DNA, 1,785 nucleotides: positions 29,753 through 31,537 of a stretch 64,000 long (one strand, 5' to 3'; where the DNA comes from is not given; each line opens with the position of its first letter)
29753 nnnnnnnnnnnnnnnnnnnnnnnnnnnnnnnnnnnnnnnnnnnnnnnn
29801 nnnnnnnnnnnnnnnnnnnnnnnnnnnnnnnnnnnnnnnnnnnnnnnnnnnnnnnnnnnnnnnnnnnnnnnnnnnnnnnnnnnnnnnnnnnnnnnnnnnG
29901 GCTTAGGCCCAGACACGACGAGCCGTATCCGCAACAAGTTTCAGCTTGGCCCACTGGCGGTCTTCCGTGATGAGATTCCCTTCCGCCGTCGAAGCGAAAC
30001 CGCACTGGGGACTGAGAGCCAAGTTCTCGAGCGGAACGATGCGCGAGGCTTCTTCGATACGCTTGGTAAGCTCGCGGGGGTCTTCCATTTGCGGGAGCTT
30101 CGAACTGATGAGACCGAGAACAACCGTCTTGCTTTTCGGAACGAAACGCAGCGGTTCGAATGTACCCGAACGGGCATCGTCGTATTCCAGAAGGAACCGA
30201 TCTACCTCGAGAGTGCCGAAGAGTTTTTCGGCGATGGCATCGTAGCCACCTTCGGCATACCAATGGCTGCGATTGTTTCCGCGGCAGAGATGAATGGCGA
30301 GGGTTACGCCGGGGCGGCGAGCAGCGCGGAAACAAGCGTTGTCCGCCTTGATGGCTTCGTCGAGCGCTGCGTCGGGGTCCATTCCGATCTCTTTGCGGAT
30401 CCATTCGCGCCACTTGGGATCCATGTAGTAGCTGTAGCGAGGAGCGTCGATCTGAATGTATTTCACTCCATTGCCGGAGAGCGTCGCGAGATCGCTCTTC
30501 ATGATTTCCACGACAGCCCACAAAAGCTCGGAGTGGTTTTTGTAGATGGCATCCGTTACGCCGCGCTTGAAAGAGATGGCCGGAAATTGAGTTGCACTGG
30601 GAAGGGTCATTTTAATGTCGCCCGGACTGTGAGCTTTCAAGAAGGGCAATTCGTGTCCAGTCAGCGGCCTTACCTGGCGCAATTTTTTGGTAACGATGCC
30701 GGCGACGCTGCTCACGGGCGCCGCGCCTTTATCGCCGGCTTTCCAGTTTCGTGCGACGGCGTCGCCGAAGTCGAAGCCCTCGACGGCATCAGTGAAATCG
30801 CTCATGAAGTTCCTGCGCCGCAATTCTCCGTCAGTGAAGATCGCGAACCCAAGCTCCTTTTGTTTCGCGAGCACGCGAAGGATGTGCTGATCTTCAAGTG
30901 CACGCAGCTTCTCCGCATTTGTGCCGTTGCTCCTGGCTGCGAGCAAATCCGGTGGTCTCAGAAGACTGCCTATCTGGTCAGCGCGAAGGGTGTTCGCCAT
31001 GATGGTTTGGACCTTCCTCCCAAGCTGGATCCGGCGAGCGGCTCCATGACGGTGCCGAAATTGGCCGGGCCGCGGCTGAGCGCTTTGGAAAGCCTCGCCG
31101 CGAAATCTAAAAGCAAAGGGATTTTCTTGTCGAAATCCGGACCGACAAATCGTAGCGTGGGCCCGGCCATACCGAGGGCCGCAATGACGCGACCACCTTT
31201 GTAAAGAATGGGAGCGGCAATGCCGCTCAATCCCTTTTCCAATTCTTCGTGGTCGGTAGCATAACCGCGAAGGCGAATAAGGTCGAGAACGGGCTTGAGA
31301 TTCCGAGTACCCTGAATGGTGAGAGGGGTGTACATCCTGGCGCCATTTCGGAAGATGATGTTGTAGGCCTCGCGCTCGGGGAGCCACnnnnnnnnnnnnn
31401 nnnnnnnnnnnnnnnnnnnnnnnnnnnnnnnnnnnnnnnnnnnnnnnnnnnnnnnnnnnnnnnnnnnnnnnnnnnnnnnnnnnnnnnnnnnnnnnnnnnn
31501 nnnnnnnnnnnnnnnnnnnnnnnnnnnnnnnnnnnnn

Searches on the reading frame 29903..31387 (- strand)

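Call 12: search_protein_families(library=pfam, proteins=[window:29903-31387:-])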
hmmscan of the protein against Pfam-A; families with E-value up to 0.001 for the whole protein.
window:29903-31387:- (494 aa): 1 family
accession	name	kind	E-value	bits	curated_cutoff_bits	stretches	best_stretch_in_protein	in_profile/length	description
PF01717.24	Meth_synt_2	-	3.3e-12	46.8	21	1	155-468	26-307/324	Cobalamin-independent synthase, Catalytic domain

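Call 38: search_protein_families(library=ncbifam, proteins=[window:29903-31387:-], max_evalue=1e-10)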
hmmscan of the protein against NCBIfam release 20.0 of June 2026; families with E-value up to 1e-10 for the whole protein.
window:29903-31387:- (494 aa): 4 families
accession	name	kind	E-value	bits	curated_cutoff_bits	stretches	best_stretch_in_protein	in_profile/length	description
NF005085.0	PRK06520.1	subfamily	4.9e-76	256.2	313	1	132-493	6-368/368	5-methyltetrahydropteroyltriglutamate--homocysteine S-methyltransferase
NF004875.0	PRK06233.1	equivalog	1.1e-65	221.8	576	1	128-494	4-373/373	vitamin B12 independent methionine synthase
NF006589.0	PRK09121.1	equivalog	2.2e-20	73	392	1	146-467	22-317/342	methionine synthase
NF003317.0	PRK04326.1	equivalog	1.7e-19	70.2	406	1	137-465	12-301/340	methionine synthase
